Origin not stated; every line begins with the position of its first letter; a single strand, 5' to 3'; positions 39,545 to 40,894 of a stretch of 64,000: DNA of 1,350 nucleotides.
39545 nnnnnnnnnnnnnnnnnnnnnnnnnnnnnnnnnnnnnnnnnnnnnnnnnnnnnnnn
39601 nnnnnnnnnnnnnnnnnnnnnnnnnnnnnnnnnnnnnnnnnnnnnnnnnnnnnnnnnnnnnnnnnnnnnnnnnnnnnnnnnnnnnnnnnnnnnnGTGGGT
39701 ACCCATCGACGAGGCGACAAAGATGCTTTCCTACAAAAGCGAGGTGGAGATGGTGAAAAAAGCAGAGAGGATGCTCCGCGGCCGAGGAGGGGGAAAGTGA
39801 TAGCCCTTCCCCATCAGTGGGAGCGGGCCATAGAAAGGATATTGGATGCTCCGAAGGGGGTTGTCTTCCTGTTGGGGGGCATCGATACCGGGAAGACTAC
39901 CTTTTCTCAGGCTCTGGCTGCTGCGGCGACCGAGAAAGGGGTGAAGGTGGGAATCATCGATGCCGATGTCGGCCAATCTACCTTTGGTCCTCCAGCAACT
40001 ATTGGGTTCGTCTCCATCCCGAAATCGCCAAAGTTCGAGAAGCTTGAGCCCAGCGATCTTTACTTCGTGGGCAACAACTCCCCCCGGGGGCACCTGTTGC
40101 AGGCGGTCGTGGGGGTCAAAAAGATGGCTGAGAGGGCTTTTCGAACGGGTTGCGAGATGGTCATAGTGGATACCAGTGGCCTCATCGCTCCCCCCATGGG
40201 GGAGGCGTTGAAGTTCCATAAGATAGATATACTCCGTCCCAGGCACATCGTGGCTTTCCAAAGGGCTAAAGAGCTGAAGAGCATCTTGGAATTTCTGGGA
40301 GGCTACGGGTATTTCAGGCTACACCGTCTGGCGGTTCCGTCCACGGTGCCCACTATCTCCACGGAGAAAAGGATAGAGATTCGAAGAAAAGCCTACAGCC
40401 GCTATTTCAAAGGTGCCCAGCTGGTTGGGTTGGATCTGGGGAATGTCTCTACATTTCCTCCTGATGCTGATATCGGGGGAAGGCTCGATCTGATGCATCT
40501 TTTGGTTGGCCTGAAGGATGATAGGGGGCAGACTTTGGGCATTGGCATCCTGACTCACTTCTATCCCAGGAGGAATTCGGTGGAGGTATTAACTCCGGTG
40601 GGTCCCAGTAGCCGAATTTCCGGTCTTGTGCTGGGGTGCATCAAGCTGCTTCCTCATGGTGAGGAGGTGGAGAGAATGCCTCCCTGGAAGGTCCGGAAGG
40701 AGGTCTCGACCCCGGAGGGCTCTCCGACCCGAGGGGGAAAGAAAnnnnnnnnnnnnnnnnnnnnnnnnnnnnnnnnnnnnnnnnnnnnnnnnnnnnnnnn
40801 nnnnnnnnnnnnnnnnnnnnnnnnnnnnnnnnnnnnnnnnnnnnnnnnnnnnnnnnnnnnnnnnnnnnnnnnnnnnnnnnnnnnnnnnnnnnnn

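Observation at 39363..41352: Overlapping NUDIX hydrolase / Clp1-family polynucleotide kinase / atypical Fe-S UDG-like gene trio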

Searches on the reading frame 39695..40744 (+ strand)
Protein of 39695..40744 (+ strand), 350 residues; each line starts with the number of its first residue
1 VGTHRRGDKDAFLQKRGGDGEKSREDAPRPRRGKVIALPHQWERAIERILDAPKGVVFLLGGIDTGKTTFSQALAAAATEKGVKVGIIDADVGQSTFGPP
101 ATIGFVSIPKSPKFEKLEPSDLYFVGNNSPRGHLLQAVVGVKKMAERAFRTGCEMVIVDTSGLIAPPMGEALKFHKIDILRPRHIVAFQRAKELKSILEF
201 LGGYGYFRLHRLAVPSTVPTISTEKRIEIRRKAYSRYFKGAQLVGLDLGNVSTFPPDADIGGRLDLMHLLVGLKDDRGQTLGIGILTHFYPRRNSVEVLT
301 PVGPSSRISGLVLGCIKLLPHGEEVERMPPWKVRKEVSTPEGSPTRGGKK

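Call 4: search_protein_families(library=pfam, proteins=[window:39695-40744:+], max_evalue=0.01)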
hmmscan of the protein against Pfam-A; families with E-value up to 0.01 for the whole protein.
window:39695-40744:+ (350 aa): 5 families
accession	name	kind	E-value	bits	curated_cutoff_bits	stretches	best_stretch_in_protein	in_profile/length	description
PF16575.11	CLP1_P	-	1.2e-33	117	26.6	1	61-240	1-188/188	mRNA cleavage and polyadenylation factor CLP1 P-loop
PF01656.29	CbiA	-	0.00029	21.2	25.4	1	64-94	9-39/125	CobQ/CobB/MinD/ParA nucleotide binding domain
PF10609.15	ParA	-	0.00071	19.5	27.1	1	65-92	15-42/246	NUBPL iron-transfer P-loop NTPase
PF00448.28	SRP54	-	0.0027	17.8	22.7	0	56-92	3-39/196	SRP54-type protein, GTPase domain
PF13614.12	AAA_31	-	0.0083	16.5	27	0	65-92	13-40/177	AAA domain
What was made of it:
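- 39797..40747 (+): Bacterial Clp1-family polynucleotide 5'-hydroxyl kinase, 316 aa from the GTG at 39797. Walker A at G27-T34 (nt 39875-39898). Walker B DVGQ within D55-Q60 (nt 39959-39976). Clasp-like TSGL at residues 126-129. Lid R192-R197 (nt 40370-40387). A C-terminal domain is conserved among bacterial homologues. PF16575 117 bits against a cut-off of 26.6, full model length (call 4).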

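Call 5: search_protein_families(library=ncbifam, proteins=[window:39797-40744:+], max_evalue=0.01)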
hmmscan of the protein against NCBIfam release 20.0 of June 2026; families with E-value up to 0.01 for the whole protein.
window:39797-40744:+ (316 aa): 3 families
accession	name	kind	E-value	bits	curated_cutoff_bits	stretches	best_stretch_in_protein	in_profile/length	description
NF041546.1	ParA_partition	equivalog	0.00071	19.2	180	1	31-61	11-41/203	ParA family partition ATPase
NF008669.0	PRK11670.1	equivalog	0.0019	17.1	348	1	31-95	119-182/369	iron-sulfur cluster carrier protein ApbC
TIGR01007.1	eps_fam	subfamily_domain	0.0041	16.7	108.05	0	30-62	28-60/204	polysaccharide biosynthesis tyrosine autokinase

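Call 6: search_solved_structures(query=window:39797-40744:+, max_evalue=0.01, show_alignments=2)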
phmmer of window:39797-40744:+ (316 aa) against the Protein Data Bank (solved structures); distinct sequences matched with E-value up to 0.01: 4.
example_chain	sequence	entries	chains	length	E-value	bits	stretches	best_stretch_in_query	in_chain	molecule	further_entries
9dun_A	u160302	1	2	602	4.6e-06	29.4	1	22-156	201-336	Polynucleotide 5'-hydroxyl-kinase NOL9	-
10rn_B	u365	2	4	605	4.6e-06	29.4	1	22-156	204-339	Polynucleotide 5'-hydroxyl-kinase NOL9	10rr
26lk_C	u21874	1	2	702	6.5e-06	28.9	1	22-156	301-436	Polynucleotide 5'-hydroxyl-kinase NOL9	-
4ohv_A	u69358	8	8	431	0.0009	21.8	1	23-110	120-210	Protein clpf-1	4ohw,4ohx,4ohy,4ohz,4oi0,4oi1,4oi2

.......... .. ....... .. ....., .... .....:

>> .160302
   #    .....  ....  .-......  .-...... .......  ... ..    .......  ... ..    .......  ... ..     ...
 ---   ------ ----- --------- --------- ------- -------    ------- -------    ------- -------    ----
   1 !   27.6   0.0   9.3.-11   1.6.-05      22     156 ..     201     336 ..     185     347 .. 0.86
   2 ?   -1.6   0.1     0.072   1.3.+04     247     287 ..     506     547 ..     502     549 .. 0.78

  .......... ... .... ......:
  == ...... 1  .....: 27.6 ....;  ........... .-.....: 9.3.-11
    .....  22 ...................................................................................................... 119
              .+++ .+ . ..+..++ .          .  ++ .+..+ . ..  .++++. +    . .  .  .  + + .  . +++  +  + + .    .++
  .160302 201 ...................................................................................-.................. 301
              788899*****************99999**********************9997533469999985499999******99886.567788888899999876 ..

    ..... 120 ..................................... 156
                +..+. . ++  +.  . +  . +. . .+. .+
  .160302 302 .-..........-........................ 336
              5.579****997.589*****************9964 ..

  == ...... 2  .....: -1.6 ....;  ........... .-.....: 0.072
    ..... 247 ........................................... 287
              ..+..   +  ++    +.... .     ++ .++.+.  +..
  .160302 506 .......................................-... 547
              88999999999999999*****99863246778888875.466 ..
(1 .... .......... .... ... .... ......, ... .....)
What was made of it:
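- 39797..40747 (+): Best solved relatives are NOL9 (E 4.6e-6) and C. elegans Clp1 (E 9e-4) (call 6).
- Closest known: Bacterial Clp1. Different: It has its own conserved C-terminal domain of about 110 aa, with faint similarity to the NOL9 C-terminal region (call 6).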

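Call 8: find_homologous_proteins(query=window:39797-40744:+, max_evalue=0.001)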
Query window:39797-40744:+ (316 aa): 340 proteins with E <= 0.001 among 5385 candidates; the best 120 are listed.
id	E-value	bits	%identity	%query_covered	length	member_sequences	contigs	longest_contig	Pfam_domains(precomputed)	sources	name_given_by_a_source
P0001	2.4e-201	686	97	100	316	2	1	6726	PF16575.12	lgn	-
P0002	1.2e-185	634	90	100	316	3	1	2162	PF16575.12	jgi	-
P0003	7.6e-105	369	54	97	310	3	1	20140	PF16575.12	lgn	-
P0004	9.9e-100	352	54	96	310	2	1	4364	PF16575.12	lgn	-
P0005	4.9e-92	327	51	94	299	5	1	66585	PF16575.12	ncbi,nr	ncbi:MAG: Clp1/GlmU family protein [Actinomycetota bacterium]|nr:Clp1/GlmU family protein [Actinomyc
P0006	1.6e-82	295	49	93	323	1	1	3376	PF16575.12,PF01656.30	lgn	-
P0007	5.8e-81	290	46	97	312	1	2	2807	PF16575.12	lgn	-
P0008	3.0e-80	288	48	93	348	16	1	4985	PF16575.12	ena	-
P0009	1.2e-79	286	46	95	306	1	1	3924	PF16575.12,PF01656.30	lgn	-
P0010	1.3e-77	279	46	94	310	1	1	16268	PF16575.12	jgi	jgi:polynucleotide 5'-hydroxyl-kinase GRC3/NOL9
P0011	8.1e-76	273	45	94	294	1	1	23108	PF16575.12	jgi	jgi:polynucleotide 5'-hydroxyl-kinase GRC3/NOL9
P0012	5.0e-73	264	45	93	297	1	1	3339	PF16575.12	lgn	-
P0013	7.0e-73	264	45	93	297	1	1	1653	PF16575.12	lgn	-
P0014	4.6e-72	261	45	90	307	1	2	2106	PF16575.12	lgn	-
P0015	6.6e-72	261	45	93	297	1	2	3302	PF16575.12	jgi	-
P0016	3.9e-71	258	45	93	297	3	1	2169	PF16575.12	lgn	-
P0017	1.2e-70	256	44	93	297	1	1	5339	PF16575.12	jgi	-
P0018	1.9e-64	236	40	94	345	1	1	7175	PF16575.12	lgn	-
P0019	5.5e-64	235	47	78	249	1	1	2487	PF16575.12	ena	-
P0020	2.8e-51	193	40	89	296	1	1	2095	PF16575.12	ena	-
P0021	8.7e-51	191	40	90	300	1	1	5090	PF16575.12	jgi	jgi:polynucleotide 5'-hydroxyl-kinase GRC3/NOL9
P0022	1.1e-50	191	40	90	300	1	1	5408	PF16575.12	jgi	jgi:polynucleotide 5'-hydroxyl-kinase GRC3/NOL9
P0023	1.3e-49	187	37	91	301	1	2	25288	PF16575.12,PF01656.30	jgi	jgi:polynucleotide 5'-hydroxyl-kinase GRC3/NOL9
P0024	1.2e-48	184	39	91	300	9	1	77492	PF16575.12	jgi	jgi:polynucleotide 5'-hydroxyl-kinase GRC3/NOL9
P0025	2.6e-48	183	39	91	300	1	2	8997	PF16575.12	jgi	jgi:polynucleotide 5'-kinase involved in rRNA processing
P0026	2.6e-48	183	38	95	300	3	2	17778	PF16575.12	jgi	jgi:polynucleotide 5'-kinase involved in rRNA processing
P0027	6.4e-48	182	35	91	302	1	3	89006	PF16575.12,PF01656.30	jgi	jgi:polynucleotide 5'-hydroxyl-kinase GRC3/NOL9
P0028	7.7e-48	181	38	95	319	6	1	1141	PF16575.12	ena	-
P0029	1.2e-47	181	37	91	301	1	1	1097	PF16575.12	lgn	-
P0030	1.4e-47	181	41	86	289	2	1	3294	PF16575.12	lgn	-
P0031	2.1e-47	180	38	95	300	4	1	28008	PF16575.12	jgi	jgi:polynucleotide 5'-hydroxyl-kinase GRC3/NOL9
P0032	2.9e-47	180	38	89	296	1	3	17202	PF16575.12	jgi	jgi:polynucleotide 5'-kinase involved in rRNA processing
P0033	3.4e-47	179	35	90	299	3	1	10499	PF16575.12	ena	-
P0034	3.7e-47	179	40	90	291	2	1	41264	PF16575.12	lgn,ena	-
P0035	6.5e-47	178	40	89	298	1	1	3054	PF16575.12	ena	-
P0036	8.0e-47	178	33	88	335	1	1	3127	PF16575.12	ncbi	ncbi:MAG: Clp1/GlmU family protein [bacterium]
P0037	8.8e-47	178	38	89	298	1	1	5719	PF16575.12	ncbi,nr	ncbi:MAG: hypothetical protein M3273_03115 [Actinomycetota bacterium]|nr:hypothetical protein [Actin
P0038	1.1e-46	178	38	90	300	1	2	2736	PF16575.12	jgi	jgi:polynucleotide 5'-hydroxyl-kinase GRC3/NOL9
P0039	1.5e-46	177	39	88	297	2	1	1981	PF16575.12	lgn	-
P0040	2.3e-46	177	38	89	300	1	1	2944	PF16575.12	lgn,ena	-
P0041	2.4e-46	177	38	88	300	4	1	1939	PF16575.12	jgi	jgi:polynucleotide 5'-hydroxyl-kinase GRC3/NOL9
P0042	3.5e-46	176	36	90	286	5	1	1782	PF16575.12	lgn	-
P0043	3.6e-46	176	37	90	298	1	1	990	PF16575.12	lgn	-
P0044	6.6e-46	175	40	88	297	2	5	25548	PF16575.12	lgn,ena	-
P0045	7.0e-46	175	40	87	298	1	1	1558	PF16575.12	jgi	jgi:polynucleotide 5'-hydroxyl-kinase GRC3/NOL9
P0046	8.9e-46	175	38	89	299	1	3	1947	PF16575.12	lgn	-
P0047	1.0e-45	175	39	88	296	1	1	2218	PF16575.12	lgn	-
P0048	2.4e-45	173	36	90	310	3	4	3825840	PF16575.12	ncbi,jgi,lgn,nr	ncbi:MAG TPA: Clp1/GlmU family protein [Nitrospiraceae bacterium]|jgi:polynucleotide 5'-hydroxyl-kin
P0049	3.9e-45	173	37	90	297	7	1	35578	PF16575.12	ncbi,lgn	-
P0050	6.4e-45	172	35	91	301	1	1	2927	PF16575.12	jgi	jgi:polynucleotide 5'-hydroxyl-kinase GRC3/NOL9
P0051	7.7e-45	172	36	89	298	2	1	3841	PF16575.12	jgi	jgi:polynucleotide 5'-kinase involved in rRNA processing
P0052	8.6e-45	171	34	91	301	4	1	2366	PF16575.12,PF01656.30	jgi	jgi:polynucleotide 5'-hydroxyl-kinase GRC3/NOL9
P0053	9.9e-45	171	36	96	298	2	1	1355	PF16575.12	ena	-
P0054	1.3e-44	171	37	89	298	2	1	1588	PF16575.12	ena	-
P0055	1.6e-44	171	40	89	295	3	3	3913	PF16575.12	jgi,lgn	jgi:polynucleotide 5'-kinase involved in rRNA processing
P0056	2.0e-44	170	38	87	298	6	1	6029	PF16575.12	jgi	jgi:polynucleotide 5'-hydroxyl-kinase GRC3/NOL9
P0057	2.0e-44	170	39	89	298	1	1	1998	PF16575.12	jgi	jgi:polynucleotide 5'-kinase involved in rRNA processing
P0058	2.2e-44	170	38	90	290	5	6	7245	PF16575.12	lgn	-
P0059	2.3e-44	170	38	88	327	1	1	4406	PF16575.12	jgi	-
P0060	2.5e-44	170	38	89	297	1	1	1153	PF16575.12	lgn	-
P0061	2.7e-44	170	38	89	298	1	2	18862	PF16575.12,PF13481.13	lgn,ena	-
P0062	3.2e-44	170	39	89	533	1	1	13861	PF16575.12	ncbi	-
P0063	3.3e-44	170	38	89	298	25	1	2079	PF16575.12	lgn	-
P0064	4.0e-44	169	36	87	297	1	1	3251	PF16575.12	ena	-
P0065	4.2e-44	169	39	87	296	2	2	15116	PF16575.12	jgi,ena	jgi:polynucleotide 5'-hydroxyl-kinase GRC3/NOL9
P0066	4.3e-44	169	39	89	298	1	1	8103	PF16575.12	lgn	-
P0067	4.8e-44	169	36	91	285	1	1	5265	PF16575.12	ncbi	-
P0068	4.9e-44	169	37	89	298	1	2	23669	PF16575.12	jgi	jgi:polynucleotide 5'-kinase involved in rRNA processing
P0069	5.4e-44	169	38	88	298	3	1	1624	PF16575.12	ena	-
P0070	6.1e-44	169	33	91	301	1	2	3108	PF16575.12,PF01656.30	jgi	jgi:polynucleotide 5'-hydroxyl-kinase GRC3/NOL9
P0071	7.1e-44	168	37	89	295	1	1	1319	PF16575.12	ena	-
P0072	7.5e-44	168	37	87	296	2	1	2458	PF16575.12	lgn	-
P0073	7.6e-44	168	39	90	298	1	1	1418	PF16575.12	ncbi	-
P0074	1.1e-43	168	35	86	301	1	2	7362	PF16575.12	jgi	jgi:polynucleotide 5'-hydroxyl-kinase GRC3/NOL9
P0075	1.1e-43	168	33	90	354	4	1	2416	PF16575.12,PF00448.29,PF03308.23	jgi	-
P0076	1.2e-43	168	36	90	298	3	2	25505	PF16575.12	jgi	jgi:polynucleotide 5'-hydroxyl-kinase GRC3/NOL9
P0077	1.6e-43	167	38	91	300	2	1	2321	PF16575.12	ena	-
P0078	1.7e-43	167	38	89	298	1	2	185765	PF16575.12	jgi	jgi:polynucleotide 5'-kinase involved in rRNA processing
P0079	2.5e-43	167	38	89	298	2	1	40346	PF16575.12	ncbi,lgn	ncbi:Clp1/GlmU family protein [soil metagenome]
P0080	5.4e-43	166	36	88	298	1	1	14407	PF16575.12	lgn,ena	-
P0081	5.6e-43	166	35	90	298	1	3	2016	PF16575.12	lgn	-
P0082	5.7e-43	166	36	89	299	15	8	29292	PF16575.12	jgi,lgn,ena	jgi:polynucleotide 5'-hydroxyl-kinase GRC3/NOL9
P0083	6.2e-43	165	33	91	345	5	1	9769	PF16575.12,PF01656.30,PF00448.29,PF03308.23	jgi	jgi:polynucleotide 5'-hydroxyl-kinase GRC3/NOL9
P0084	7.2e-43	165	34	91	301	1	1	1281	PF16575.12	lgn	-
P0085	7.6e-43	165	38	89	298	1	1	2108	PF16575.12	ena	-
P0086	7.7e-43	165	37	89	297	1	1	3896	PF16575.12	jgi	-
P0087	8.7e-43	165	37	90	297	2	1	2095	PF16575.12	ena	-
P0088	9.5e-43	165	37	88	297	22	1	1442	PF16575.12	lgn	-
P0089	9.6e-43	165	37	88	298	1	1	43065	PF16575.12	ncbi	ncbi:MAG: Clp1/GlmU family protein [Actinomycetota bacterium]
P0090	1.1e-42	165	34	86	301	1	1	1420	PF16575.12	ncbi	-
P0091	1.1e-42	165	37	90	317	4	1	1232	PF16575.12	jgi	jgi:polynucleotide 5'-kinase involved in rRNA processing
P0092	1.3e-42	164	33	90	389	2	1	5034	PF16575.12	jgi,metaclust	metaclust:\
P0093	1.5e-42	164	38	89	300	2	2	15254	PF16575.12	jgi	jgi:polynucleotide 5'-kinase involved in rRNA processing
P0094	1.5e-42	164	36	86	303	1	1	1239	PF16575.12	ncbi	ncbi:MAG: Clp1/GlmU family protein [Acidimicrobiia bacterium]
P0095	1.9e-42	164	37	90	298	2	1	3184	PF16575.12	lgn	-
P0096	2.5e-42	163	35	89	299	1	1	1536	PF16575.12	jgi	jgi:polynucleotide 5'-kinase involved in rRNA processing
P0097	2.5e-42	163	38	88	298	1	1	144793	PF16575.12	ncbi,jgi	jgi:polynucleotide 5'-hydroxyl-kinase GRC3/NOL9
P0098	2.7e-42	163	38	89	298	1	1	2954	PF16575.12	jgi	jgi:polynucleotide 5'-kinase involved in rRNA processing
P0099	3.1e-42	163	37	89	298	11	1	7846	PF16575.12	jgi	jgi:polynucleotide 5'-hydroxyl-kinase GRC3/NOL9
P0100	3.5e-42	163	40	66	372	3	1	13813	PF16575.12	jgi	-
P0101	3.8e-42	163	39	67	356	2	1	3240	PF16575.12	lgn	-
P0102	4.1e-42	163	37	89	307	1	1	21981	PF16575.12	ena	-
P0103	4.3e-42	163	34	93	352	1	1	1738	PF16575.12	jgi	jgi:polynucleotide 5'-hydroxyl-kinase GRC3/NOL9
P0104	5.0e-42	162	37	88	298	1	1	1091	PF16575.12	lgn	-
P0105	5.6e-42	162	38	67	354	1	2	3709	PF16575.12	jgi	jgi:polynucleotide 5'-hydroxyl-kinase GRC3/NOL9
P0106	5.9e-42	162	38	87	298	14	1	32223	PF16575.12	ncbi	ncbi:MAG: Clp1/GlmU family protein [Actinomycetota bacterium]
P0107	6.7e-42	162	34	91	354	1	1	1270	PF16575.12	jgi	jgi:polynucleotide 5'-hydroxyl-kinase GRC3/NOL9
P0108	6.9e-42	162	36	85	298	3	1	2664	PF16575.12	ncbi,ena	-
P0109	7.0e-42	162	37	89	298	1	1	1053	PF16575.12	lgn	-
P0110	7.2e-42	162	37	88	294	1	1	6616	PF16575.12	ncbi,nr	ncbi:MAG: hypothetical protein M3271_01615 [Actinomycetota bacterium]|nr:hypothetical protein [Actin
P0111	7.5e-42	162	36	89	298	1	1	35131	PF16575.12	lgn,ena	-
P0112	7.8e-42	162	37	85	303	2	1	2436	PF16575.12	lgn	-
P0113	8.4e-42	162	35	90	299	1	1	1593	PF16575.12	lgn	-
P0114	9.9e-42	161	33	91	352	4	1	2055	PF16575.12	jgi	jgi:polynucleotide 5'-hydroxyl-kinase GRC3/NOL9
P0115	1.0e-41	161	36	87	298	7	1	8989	PF16575.12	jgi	-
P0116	1.4e-41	161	33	83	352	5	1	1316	PF16575.12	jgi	jgi:polynucleotide 5'-hydroxyl-kinase GRC3/NOL9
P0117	1.7e-41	161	37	87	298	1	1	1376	PF16575.12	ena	-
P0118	1.8e-41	161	37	89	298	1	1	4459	PF16575.12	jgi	jgi:polynucleotide 5'-kinase involved in rRNA processing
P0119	1.8e-41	161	36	91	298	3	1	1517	PF16575.12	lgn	-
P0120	1.8e-41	161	34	84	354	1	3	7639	PF16575.12,PF00448.29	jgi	jgi:polynucleotide 5'-hydroxyl-kinase GRC3/NOL9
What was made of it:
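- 39797..40747 (+): There are 340 homologues at E<=1e-3, named 'Clp1/GlmU family' or 'polynucleotide 5'-hydroxyl-kinase GRC3/NOL9' (call 8).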

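Call 10: find_encoding_contigs(protein=P0003, flank=6000, max_places=2)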
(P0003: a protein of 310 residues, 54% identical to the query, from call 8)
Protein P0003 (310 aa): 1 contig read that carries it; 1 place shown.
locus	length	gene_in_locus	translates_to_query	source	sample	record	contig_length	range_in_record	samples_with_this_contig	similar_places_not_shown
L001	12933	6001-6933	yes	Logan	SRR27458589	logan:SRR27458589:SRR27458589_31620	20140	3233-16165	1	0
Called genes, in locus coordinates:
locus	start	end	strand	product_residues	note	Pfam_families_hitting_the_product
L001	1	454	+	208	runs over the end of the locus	-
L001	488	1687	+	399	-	PF14417:MEDS, PF00990:GGDEF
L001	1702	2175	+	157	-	PF02481:DNA_processg_A (faint), PF18306:LDcluster4, PF03641:Lysine_decarbox (weak)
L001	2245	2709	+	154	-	PF04073:tRNA_edit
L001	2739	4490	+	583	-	PF00037:Fer4 (faint), PF12838:Fer4_7 (weak), PF13187:Fer4_9 (weak), PF13237:Fer4_10, PF02906:Fe_hyd_lg_C, PF04060:FeS (weak), PF00990:GGDEF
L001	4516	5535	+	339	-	PF04055:Radical_SAM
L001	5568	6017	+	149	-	PF00293:NUDIX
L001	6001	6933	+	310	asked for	PF16575:CLP1_P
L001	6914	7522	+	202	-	PF03167:UDG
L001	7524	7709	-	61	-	PF12797:Fer4_2 (weak), PF00037:Fer4, PF13237:Fer4_10, PF14697:Fer4_21, PF12838:Fer4_7, PF13187:Fer4_9, PF00037:Fer4, PF12837:Fer4_6 (weak), +8 more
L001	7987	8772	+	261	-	PF12801:Fer4_5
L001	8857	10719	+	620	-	PF00012:HSP70, PF06723:MreB_Mbl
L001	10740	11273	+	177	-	PF01025:GrpE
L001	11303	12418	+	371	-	PF00226:DnaJ, PF01556:DnaJ_C, PF15777:Anti-TRAP (weak), PF00684:DnaJ_CXXCXGXG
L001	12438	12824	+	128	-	PF00376:MerR, PF13411:MerR_1, PF13591:MerR_2 (weak)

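Call 11: find_encoding_contigs(protein=P0005, flank=6000, max_places=2)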
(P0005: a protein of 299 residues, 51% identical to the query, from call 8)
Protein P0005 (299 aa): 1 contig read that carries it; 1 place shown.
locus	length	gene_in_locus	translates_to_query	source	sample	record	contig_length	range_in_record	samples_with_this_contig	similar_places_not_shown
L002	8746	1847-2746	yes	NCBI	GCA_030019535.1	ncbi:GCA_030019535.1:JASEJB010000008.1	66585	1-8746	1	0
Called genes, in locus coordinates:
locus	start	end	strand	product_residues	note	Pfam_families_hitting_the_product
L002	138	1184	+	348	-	PF04055:Radical_SAM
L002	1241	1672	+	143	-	PF00293:NUDIX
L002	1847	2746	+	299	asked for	PF16575:CLP1_P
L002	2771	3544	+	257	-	PF01925:TauE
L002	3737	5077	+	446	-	PF06580:His_kinase, PF02518:HATPase_c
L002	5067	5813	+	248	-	PF00072:Response_reg, PF04397:LytTR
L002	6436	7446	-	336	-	PF00586:AIRS, PF02769:AIRS_C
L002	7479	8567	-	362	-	PF01924:HypD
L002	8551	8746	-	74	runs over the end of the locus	PF01455:HupF_HypC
